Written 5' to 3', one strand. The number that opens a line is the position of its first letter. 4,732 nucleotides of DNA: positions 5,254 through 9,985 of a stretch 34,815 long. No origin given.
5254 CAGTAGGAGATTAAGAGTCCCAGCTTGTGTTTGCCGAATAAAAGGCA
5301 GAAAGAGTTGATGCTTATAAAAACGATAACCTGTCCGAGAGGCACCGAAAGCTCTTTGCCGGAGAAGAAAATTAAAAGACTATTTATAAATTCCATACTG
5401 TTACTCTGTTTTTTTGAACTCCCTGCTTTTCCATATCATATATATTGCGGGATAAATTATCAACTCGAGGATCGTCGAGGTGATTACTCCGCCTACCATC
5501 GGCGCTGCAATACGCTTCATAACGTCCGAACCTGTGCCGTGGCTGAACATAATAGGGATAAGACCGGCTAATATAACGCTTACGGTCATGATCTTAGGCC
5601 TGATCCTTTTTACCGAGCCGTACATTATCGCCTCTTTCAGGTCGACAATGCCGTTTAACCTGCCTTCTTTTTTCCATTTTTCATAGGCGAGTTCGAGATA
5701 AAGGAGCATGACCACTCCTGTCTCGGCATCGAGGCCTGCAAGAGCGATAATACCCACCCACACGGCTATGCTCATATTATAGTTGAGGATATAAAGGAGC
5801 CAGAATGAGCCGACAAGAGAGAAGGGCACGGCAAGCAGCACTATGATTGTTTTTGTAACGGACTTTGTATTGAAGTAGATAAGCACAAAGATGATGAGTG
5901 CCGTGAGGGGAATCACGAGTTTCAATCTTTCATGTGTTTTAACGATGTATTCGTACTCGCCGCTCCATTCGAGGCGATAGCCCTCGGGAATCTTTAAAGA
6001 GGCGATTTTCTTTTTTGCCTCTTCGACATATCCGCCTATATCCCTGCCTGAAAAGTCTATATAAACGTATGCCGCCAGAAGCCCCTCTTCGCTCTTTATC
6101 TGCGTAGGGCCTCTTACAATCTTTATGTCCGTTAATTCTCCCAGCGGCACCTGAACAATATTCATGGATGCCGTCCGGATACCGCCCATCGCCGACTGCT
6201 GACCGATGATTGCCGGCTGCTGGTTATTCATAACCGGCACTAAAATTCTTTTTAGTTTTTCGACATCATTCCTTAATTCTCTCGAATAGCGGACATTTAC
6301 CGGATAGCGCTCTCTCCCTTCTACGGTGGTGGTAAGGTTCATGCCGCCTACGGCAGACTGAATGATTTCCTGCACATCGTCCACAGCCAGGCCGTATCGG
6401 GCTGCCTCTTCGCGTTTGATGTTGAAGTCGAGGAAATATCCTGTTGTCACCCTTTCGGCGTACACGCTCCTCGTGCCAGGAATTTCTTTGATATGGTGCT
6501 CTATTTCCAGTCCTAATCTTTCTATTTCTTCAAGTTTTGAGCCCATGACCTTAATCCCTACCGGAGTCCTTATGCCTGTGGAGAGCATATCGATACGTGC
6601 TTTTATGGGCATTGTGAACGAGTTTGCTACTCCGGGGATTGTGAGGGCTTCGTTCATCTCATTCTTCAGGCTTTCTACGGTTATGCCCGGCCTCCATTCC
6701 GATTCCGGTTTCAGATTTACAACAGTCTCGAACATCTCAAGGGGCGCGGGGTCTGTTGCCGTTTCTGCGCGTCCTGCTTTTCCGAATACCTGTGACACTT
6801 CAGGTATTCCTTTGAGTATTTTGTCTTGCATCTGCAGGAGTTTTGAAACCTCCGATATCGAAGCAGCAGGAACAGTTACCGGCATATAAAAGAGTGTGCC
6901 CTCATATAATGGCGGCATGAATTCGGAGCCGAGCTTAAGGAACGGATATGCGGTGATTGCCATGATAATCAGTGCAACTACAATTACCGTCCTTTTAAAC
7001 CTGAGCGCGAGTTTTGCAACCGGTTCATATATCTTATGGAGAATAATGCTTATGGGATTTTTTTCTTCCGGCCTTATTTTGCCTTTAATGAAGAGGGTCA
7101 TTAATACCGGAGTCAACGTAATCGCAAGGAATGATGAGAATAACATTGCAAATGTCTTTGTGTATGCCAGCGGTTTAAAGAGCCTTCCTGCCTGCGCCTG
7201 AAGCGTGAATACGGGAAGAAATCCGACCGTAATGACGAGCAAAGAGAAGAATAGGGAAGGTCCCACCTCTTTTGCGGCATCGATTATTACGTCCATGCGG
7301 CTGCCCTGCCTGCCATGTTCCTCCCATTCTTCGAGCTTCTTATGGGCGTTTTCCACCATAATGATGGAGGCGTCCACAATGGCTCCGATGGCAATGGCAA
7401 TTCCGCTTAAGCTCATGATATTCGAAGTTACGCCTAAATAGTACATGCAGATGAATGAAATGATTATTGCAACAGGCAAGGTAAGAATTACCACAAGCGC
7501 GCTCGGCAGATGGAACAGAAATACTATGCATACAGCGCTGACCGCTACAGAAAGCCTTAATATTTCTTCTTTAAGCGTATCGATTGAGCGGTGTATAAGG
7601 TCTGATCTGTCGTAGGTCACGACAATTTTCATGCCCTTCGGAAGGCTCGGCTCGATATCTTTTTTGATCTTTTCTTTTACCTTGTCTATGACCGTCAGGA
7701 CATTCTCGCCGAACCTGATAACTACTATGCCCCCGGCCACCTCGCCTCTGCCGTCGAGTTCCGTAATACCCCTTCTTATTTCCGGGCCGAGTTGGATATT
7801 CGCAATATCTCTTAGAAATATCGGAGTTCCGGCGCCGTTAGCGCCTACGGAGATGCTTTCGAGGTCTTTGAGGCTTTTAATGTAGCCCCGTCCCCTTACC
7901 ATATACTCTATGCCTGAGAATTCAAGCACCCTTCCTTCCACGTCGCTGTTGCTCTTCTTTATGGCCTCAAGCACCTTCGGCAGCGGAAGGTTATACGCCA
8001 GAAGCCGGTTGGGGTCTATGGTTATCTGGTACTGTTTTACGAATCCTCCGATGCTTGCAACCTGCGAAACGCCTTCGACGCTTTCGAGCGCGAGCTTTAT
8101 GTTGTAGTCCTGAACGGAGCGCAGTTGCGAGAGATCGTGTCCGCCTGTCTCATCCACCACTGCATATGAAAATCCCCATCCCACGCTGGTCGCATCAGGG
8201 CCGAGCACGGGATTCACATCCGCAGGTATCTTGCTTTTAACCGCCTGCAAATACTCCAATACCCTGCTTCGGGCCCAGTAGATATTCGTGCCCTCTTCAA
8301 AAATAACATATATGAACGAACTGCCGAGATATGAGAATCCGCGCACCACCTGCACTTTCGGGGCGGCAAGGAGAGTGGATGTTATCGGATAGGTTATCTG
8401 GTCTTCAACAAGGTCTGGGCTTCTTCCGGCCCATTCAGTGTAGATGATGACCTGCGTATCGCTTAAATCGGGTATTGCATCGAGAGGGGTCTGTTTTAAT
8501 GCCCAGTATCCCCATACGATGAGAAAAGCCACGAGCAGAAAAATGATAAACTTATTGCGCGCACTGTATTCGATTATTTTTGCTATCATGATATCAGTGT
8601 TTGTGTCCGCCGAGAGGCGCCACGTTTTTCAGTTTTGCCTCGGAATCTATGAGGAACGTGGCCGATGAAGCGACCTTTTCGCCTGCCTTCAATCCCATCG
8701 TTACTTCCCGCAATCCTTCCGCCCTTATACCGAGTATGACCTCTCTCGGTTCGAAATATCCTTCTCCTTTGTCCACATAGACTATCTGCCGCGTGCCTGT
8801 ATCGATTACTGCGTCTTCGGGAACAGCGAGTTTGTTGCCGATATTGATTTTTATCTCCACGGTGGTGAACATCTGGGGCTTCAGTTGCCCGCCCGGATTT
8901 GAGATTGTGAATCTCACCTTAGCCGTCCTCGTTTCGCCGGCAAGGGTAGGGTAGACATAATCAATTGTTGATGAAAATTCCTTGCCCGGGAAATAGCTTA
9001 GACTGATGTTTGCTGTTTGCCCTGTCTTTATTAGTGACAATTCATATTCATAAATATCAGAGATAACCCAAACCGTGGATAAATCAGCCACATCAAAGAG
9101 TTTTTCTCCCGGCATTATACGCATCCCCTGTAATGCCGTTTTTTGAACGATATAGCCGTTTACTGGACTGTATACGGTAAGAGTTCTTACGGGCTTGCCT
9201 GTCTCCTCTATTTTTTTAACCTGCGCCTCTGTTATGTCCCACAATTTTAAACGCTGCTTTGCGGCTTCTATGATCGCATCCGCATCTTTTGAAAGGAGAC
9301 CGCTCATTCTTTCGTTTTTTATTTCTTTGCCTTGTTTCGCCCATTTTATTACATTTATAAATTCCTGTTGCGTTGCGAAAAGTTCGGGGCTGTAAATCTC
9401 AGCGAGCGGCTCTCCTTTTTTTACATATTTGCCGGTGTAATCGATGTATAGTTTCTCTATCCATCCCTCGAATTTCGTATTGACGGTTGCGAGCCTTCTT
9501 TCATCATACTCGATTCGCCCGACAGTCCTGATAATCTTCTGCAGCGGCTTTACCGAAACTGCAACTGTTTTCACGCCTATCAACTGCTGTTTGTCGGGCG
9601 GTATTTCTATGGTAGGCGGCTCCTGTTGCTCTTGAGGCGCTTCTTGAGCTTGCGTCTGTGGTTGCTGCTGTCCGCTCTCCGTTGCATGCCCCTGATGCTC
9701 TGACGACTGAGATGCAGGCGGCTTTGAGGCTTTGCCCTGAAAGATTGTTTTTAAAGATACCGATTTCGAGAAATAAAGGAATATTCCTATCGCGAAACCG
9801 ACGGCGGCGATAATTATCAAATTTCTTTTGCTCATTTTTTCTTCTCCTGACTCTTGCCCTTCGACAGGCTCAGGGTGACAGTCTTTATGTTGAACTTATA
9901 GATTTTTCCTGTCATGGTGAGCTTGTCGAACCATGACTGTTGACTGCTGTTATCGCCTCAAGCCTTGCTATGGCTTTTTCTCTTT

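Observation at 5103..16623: Cus-type RND efflux operon fused to a split NosR/CcoG-like periplasmic redox module and a string of uncharacterised secreted proteins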

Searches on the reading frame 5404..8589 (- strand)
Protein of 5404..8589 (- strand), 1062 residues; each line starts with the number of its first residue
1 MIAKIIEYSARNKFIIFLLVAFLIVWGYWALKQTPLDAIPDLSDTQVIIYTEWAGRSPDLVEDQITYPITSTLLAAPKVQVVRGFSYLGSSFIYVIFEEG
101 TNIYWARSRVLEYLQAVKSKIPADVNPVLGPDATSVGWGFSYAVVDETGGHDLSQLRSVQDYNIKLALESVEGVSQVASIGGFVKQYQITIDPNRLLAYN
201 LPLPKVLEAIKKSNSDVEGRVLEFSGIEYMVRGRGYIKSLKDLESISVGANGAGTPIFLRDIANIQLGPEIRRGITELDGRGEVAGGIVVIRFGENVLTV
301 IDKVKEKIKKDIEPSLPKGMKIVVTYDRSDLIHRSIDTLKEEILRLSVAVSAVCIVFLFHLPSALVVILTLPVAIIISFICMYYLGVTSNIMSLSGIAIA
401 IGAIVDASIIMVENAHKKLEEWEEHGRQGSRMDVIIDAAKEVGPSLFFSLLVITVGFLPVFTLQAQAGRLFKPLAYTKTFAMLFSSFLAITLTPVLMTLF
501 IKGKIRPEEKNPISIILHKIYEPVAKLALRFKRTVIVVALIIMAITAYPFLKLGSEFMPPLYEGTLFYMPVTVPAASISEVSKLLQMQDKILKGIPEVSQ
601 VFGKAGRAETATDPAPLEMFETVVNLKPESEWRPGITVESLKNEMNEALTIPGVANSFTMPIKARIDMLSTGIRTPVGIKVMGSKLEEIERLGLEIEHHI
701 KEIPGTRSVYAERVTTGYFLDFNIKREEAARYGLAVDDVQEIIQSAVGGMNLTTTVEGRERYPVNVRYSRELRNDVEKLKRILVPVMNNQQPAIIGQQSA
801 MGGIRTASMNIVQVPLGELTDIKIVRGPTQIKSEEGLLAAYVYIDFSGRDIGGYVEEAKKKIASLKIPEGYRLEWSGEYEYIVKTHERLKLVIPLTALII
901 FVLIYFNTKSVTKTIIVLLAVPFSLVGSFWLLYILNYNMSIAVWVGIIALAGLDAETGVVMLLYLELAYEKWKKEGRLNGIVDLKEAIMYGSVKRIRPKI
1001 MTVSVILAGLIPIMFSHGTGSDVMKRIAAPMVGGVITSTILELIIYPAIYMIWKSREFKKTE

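Call 7: search_protein_families(library=ncbifam, proteins=[window:5404-8589:-], max_evalue=0.1)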
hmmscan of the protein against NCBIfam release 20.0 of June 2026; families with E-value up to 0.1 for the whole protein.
window:5404-8589:- (1062 aa): 14 families
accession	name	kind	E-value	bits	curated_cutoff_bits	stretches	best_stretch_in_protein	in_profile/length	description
TIGR00914.1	2A0601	subfamily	0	1098.4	701.45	1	1-1059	1-1041/1051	CusA/CzcA family heavy metal efflux RND transporter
NF033617.1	RND_permease_2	subfamily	2.3e-130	436.4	1250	1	17-1053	12-1007/1009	multidrug efflux RND transporter permease subunit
NF000282.2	RND_permease_1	subfamily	1.7e-101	340.8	1250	1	19-1052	14-1026/1029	multidrug efflux RND transporter permease subunit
TIGR00915.1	2A0602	subfamily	1.9e-88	297.6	940.35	1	20-1059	16-1033/1050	efflux RND transporter permease subunit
NF007905.0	PRK10614.1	equivalog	6.5e-69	232.7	1774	1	18-1054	16-1009/1025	multidrug efflux RND transporter permease subunit MdtC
NF007133.0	PRK09579.1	equivalog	2.3e-63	214.2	1763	2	17-603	14-595/1017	multidrug efflux RND transporter permease subunit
NF007131.0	PRK09577.1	equivalog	5.7e-61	206.4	1768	1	17-1052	13-1021/1045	multidrug efflux RND transporter permease subunit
NF007798.0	PRK10503.1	equivalog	5e-60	203.2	1584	1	17-1054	25-1023/1040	MdtB/MuxB family multidrug efflux RND transporter permease subunit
NF007842.1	PRK10555.1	equivalog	1.3e-55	188.8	1854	2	17-580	13-584/1036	multidrug efflux RND transporter permease AcrD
NF000037.1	RND_perm_OqxB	exception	7.7e-49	166.3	2200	2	19-506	17-504/1050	multidrug efflux RND transporter permease subunit OqxB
NF011706.2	PRK15127.1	equivalog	1e-46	159.4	2150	2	19-585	14-591/1049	multidrug efflux RND transporter permease subunit AcrB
NF009581.0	PRK13024.1-1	equivalog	6.2e-05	21.3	1058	1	891-1061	576-737/752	protein translocase subunit SecDF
TIGR03480.1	HpnN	hypoth_equivalog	0.00022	19.3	751.85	1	330-551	258-467/862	hopanoid biosynthesis associated RND transporter like protein HpnN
NF009584.0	PRK13024.1-4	equivalog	0.0017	16.8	1171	1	327-418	247-339/759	protein translocase subunit SecDF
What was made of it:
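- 5401..8589 (-): CusA-type heavy-metal RND pump. TIGR00914 scores 1098 bits against 701 (call 7).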

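Call 8: search_protein_families(library=pfam, proteins=[window:5404-8589:-], max_evalue=0.1)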
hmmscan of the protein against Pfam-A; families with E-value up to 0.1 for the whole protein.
window:5404-8589:- (1062 aa): 3 families
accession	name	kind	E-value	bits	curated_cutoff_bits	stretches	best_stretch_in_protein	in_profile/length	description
PF00873.25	ACR_tran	-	1.1e-212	709.1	28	1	6-1052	2-1019/1021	AcrB/AcrD/AcrF family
PF03176.21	MMPL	-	7.2e-09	35.5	20.5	2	363-500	169-302/333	MMPL family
PF03780.18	Asp23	-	0.075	13.9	28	0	289-313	66-90/108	Asp23 family, cell envelope-related function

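Call 64: search_solved_structures(query=window:5404-8589:-, max_evalue=1e-50, show_alignments=1)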
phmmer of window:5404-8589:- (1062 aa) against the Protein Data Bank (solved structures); distinct sequences matched with E-value up to 1e-50: 28.
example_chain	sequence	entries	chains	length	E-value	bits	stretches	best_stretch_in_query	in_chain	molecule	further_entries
3t51_A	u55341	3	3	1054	0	1066.9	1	1-1056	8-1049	Cation efflux system protein CusA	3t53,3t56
3k07_A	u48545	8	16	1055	0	1066.9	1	1-1056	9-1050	Cation efflux system protein cusA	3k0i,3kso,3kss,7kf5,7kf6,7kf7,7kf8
3ne5_A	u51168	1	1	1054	0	1066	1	5-1056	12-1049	Cation efflux system protein cusA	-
4dop_A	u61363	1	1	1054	0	1064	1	1-1056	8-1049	Cation efflux system protein CusA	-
4dnr_A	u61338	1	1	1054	0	1063.3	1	1-1056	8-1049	Cation efflux system protein CusA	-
4dnt_A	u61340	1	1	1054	0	1063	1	1-1056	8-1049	Cation efflux system protein CusA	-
4k0e_A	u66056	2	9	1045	1.1e-141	477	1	2-1060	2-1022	Heavy metal cation tricomponent efflux pump ZneA(CzcA-like)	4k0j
7b8p_A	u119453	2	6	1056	1e-59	205.7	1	10-1051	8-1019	Efflux pump membrane transporter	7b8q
6ows_A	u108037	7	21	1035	1e-59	205.7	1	11-1051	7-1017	Efflux pump membrane transporter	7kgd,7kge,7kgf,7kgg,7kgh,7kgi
5lq3_A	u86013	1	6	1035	3.9e-56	193.8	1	20-1052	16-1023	CmeB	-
5t0o_A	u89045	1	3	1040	4e-56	193.8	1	20-1052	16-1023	CmeB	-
8yr0_A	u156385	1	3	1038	3e-54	187.6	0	19-507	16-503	Cation/multidrug efflux pump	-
7wlv_A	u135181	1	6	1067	9.3e-54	185.9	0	19-505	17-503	Efflux pump membrane transporter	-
9e9f_B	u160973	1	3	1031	2.9e-53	184.3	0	19-573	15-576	Efflux pump membrane transporter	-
9qps_A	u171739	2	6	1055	7.5e-53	183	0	17-606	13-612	Multidrug resistance protein MdtF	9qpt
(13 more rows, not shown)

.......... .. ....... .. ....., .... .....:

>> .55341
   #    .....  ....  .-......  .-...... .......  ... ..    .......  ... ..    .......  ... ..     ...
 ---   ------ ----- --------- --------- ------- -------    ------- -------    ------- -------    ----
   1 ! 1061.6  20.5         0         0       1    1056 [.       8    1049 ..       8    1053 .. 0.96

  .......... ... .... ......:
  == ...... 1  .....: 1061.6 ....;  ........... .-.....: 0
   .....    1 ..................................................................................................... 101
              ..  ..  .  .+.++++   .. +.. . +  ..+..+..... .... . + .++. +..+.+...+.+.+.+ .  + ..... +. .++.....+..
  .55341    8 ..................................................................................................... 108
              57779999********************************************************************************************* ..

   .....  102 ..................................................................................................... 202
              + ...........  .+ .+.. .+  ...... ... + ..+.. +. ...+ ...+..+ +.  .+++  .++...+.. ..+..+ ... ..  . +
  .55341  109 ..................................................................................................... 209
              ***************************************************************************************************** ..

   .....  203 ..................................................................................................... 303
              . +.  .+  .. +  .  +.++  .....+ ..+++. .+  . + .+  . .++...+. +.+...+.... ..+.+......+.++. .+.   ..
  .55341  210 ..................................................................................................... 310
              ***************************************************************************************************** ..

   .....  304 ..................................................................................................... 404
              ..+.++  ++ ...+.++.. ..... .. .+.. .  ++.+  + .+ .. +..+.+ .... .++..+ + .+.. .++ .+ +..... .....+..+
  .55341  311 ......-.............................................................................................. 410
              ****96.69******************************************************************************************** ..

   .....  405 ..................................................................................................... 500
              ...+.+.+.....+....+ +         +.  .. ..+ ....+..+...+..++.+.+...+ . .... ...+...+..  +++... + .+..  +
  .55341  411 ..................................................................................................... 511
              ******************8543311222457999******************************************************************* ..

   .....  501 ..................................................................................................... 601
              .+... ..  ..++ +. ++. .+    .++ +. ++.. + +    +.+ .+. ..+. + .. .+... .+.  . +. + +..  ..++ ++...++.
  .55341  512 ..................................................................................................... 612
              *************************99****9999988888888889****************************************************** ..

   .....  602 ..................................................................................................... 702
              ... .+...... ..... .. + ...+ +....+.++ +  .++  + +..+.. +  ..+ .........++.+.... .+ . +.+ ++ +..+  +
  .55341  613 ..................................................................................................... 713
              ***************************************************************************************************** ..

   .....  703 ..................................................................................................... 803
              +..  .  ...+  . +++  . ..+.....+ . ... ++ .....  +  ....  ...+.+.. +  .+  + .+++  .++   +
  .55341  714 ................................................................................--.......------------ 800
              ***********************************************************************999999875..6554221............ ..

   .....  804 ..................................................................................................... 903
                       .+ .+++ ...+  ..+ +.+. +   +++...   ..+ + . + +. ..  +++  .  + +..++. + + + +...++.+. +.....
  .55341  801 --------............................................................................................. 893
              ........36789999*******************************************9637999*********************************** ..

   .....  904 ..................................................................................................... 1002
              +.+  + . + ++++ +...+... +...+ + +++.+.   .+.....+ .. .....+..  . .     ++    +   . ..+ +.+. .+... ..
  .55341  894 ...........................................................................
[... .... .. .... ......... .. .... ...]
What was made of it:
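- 5401..8589 (-): The Met triad is conserved as M569/M619/M668 (call 64).
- On CusA/CzcA heavy-metal RND (TIGR00914), Cu(I)/Ag(I) subtype: CusA scores 1067 bits against 477 for ZneA (call 64).
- Closest known: Helicobacter pylori CrdA-CrdB-CzcB-CzcA. Same: The CusA Met triad is conserved (call 64).
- The CusA Met triad is intact and the best PDB hit is CusA (call 64).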

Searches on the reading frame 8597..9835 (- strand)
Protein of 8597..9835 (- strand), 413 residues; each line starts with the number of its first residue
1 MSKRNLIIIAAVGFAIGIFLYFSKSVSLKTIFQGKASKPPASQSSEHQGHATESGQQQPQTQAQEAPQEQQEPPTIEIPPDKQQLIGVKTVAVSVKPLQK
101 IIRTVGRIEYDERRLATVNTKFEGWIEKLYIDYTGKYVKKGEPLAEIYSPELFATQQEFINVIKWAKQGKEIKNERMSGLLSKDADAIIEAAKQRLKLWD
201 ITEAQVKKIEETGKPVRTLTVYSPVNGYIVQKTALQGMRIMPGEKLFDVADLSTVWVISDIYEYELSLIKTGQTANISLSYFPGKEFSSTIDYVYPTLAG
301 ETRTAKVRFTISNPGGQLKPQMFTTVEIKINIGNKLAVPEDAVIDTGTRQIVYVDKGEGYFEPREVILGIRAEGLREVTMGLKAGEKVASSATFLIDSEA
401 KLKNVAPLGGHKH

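Call 4: search_protein_families(library=pfam, proteins=[window:8597-9835:-], max_evalue=0.1)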
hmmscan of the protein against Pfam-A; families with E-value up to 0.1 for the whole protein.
window:8597-9835:- (413 aa): 7 families
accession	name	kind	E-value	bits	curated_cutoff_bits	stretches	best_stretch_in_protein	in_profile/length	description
PF16576.10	HlyD_D23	-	4.1e-81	271.8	30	1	98-323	2-213/214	Barrel-sandwich domain of CusB or HlyD membrane-fusion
PF13437.12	HlyD_3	-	5.4e-15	56.5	22.2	1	220-320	1-105/106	HlyD family secretion protein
PF16572.11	HlyD_D4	-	0.00048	20.4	26.4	1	183-214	23-54/55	Long alpha hairpin domain of cation efflux system protein, CusB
PF09148.16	DUF1934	-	0.019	15.4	22.5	0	262-319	53-109/128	Domain of unknown function (DUF1934)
PF00529.27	CusB_dom_1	-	0.071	13.8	26.5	0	168-389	12-88/89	Cation efflux system protein CusB domain 1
PF13533.13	Biotin_lipoyl_2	-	0.081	13.2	29.8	0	117-147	2-31/32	Biotin-lipoyl like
PF07831.19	PYNP_C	-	0.089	12.9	27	0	134-150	40-56/75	Pyrimidine nucleoside phosphorylase C-terminal domain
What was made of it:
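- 8594..9835 (-): Membrane-fusion protein (CusB/CzcB type). HlyD_D23, 272 bits (call 4).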

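Call 57: search_protein_families(library=ncbifam, proteins=[window:8597-9835:-], max_evalue=0.001)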
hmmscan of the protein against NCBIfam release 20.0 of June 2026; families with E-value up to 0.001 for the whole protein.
window:8597-9835:- (413 aa): 16 families
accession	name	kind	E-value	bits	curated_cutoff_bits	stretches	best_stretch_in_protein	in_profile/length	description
TIGR00999.1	8a0102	subfamily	1.6e-52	178.3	319.3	1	135-397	1-271/271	CzcB/NccB family metal efflux transporter periplasmic adaptor subunit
NF007303.0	PRK09783.1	subfamily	6.6e-41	140.1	390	1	74-403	87-399/414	copper/silver efflux system membrane fusion protein CusB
TIGR01730.1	RND_mfp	subfamily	2.2e-38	132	94.9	1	88-391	1-308/322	efflux RND transporter periplasmic adaptor subunit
NF045680.1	DiMtlExpIhpB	equivalog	1.9e-28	99.4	450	1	219-399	135-317/326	divalent metal ion exporter adaptor subunit IhpB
NF008606.0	PRK11578.1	equivalog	6.9e-15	55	342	1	203-390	164-362/371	macrolide transporter subunit MacA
NF000272.2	OqxA_adapt_sub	exception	3.9e-09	36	835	1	276-389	249-363/391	multidrug efflux RND transporter periplasmic adaptor subunit OqxA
TIGR00998.1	8a0101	subfamily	4.1e-09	35.8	390.8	1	207-293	193-280/334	EmrA/EmrK family multidrug efflux transporter periplasmic adaptor subunit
TIGR02971.1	heterocyst_DevB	subfamily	1.3e-07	31.3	129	1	203-284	185-269/327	ABC exporter membrane fusion protein, DevB family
NF038010.1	ABC_adapt_DarC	equivalog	2.9e-06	26.2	450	1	213-390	225-402/417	darobactin export ABC transporter periplasmic adaptor subunit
NF007132.1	PRK09578.1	equivalog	5.9e-06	25.3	512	1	281-405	249-376/396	MexX/AxyX family multidrug efflux RND transporter periplasmic adaptor subunit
NF007785.0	PRK10476.1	equivalog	8.2e-06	24.9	376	1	184-279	177-269/347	multidrug transporter subunit MdtN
NF011715.0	PRK15136.1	equivalog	2.2e-05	23.3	563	1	220-278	217-275/390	multidrug efflux MFS transporter periplasmic adaptor subunit EmrA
NF033138.2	RND-peri-MexC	equivalog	8e-05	21.9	625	0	305-401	270-368/375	MexC family multidrug efflux RND transporter periplasmic adaptor subunit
NF045904.1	RND-peri-MexE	equivalog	0.0001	21.3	714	1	117-388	65-352/390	multidrug efflux RND transporter periplasmic adaptor subunit MexE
NF008589.1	PRK11556.1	equivalog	0.00061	18.8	391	0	302-390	284-373/392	MdtA/MuxA family multidrug efflux RND transporter periplasmic adaptor subunit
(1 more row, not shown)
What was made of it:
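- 8594..9835 (-): TIGR01730 scores 132 bits against 94.9 (call 57).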
